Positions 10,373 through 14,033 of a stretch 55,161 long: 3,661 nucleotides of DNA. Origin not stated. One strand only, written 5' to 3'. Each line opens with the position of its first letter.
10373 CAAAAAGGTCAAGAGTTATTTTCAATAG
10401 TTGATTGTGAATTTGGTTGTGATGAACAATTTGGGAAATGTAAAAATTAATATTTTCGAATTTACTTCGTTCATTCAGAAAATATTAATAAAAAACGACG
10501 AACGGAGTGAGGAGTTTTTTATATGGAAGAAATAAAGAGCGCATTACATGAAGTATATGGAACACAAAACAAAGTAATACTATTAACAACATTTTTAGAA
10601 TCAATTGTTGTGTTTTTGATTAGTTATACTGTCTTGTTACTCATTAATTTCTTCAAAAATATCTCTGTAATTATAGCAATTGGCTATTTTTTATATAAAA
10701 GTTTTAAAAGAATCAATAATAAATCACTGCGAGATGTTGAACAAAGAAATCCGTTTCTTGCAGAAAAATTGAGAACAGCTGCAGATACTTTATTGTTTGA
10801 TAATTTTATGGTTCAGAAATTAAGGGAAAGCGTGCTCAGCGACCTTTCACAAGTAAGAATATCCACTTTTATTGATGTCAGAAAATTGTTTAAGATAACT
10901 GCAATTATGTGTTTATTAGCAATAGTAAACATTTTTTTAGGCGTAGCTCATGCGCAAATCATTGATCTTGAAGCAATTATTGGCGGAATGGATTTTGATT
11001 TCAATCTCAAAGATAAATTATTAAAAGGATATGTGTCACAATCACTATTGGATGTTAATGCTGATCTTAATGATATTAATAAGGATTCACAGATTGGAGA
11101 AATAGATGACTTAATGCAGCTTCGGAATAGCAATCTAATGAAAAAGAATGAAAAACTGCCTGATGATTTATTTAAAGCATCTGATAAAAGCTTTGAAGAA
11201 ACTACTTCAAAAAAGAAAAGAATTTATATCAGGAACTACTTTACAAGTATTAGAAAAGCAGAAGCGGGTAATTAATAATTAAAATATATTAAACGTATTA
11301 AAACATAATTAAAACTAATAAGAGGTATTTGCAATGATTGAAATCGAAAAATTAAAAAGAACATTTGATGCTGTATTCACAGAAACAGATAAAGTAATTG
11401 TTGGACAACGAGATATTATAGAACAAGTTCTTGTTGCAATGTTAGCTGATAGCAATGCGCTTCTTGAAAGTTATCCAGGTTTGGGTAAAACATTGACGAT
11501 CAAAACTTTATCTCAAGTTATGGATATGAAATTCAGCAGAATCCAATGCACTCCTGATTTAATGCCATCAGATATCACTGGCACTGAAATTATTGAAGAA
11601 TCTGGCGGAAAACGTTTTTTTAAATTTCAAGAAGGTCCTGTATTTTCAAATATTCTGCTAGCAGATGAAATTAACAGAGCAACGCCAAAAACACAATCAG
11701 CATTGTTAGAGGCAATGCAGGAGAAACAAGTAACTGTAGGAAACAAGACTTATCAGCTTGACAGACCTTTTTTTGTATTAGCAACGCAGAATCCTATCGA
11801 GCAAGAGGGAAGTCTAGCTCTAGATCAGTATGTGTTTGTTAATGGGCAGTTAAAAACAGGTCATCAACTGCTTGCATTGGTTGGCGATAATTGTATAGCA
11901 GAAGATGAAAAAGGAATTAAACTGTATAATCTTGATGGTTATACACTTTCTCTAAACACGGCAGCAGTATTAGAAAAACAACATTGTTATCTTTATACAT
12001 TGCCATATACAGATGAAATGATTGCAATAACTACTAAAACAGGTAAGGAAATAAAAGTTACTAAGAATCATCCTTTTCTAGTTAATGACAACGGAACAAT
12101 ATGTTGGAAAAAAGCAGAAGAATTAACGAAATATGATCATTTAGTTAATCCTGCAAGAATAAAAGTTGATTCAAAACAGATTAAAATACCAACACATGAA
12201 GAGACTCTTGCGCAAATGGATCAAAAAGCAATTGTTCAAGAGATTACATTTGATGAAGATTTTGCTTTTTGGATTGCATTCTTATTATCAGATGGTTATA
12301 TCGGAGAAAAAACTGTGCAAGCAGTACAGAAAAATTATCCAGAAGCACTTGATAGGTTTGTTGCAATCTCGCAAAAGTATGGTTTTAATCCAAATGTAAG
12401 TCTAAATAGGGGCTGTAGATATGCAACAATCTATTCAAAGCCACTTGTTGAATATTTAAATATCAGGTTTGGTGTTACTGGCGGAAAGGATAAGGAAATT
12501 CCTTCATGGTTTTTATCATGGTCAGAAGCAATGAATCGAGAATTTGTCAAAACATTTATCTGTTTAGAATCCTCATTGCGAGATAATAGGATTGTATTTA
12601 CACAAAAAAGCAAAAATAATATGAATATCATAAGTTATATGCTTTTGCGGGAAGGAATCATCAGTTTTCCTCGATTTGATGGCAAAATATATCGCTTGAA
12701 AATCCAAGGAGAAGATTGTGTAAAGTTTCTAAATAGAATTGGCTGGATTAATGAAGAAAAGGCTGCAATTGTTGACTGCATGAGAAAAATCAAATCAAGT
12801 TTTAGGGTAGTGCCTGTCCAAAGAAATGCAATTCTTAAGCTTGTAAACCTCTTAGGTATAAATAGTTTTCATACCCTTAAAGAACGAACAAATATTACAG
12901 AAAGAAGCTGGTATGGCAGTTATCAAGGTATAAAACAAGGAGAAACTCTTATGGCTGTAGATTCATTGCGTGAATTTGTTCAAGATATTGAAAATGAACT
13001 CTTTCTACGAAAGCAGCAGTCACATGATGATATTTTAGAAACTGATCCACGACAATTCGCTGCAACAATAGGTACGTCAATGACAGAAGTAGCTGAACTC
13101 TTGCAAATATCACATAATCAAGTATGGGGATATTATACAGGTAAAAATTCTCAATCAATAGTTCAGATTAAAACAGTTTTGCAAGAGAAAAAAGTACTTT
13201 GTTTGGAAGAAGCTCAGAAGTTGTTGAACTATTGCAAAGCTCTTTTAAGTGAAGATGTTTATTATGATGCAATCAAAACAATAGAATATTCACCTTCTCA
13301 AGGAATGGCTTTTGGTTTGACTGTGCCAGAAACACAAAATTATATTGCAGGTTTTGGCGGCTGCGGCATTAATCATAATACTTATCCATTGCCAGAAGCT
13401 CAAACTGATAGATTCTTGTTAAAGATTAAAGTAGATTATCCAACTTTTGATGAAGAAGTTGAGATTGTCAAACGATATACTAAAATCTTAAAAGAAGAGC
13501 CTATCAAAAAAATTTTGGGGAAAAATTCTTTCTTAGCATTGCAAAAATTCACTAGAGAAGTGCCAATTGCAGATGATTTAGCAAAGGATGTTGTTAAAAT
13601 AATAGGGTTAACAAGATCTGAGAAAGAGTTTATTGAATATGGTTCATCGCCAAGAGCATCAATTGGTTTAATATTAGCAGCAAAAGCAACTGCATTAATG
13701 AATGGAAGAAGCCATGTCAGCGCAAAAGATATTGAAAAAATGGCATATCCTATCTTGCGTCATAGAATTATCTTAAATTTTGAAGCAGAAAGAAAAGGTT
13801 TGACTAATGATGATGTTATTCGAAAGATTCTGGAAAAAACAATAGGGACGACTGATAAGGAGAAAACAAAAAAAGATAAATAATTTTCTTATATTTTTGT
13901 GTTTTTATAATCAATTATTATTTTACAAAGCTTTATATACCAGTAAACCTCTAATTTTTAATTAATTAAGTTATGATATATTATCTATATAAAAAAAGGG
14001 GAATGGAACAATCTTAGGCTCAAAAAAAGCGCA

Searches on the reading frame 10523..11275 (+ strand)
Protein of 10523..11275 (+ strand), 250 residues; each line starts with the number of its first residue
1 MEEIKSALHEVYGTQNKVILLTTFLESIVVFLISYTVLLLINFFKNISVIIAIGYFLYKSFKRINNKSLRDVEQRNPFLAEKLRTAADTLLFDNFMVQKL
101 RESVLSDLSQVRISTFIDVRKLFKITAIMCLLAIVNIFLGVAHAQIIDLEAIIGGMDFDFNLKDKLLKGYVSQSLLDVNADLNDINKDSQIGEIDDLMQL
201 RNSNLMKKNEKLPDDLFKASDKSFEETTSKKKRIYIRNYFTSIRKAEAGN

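Call 11: search_protein_families(library=pfam, proteins=[window:10523-11275:+], max_evalue=0.001)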
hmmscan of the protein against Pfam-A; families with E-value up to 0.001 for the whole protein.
window:10523-11275:+ (250 aa): 1 family
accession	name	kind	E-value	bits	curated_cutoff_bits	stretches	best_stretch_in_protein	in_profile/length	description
PF24334.1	DUF7502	-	2.3e-13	50.6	27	1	47-147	76-178/281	Family of unknown function (DUF7502)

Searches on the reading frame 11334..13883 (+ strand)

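Call 11: search_protein_families(library=pfam, proteins=[window:11334-13883:+], max_evalue=0.001)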
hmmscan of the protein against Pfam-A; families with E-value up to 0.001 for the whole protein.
window:11334-13883:+ (849 aa): 7 families
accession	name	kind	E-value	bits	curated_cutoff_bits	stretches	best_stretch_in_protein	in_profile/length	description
PF07726.17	AAA_3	-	2.2e-57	193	27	1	42-164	2-122/131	ATPase family associated with various cellular activities (AAA)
PF17863.7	AAA_lid_2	-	1.3e-19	70.1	22.7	1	764-832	6-74/74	AAA lid domain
PF14890.11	Intein_splicing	-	1.9e-18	67.2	35.8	1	218-682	39-155/155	Intein splicing domain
PF07728.20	AAA_5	-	8.6e-10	39.2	22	1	47-159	7-128/139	AAA domain (dynein-related subfamily)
PF20030.5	bpMoxR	-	1.1e-07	31.5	27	1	13-163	5-156/205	MoxR domain in the MoxR-vWA-beta-propeller ternary systems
PF00004.35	AAA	-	1.3e-06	29.3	21.2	1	43-154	2-111/131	ATPase family associated with various cellular activities (AAA)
PF14528.11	LAGLIDADG_3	-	1.7e-05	25.4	22.5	0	417-470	21-82/82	LAGLIDADG-like domain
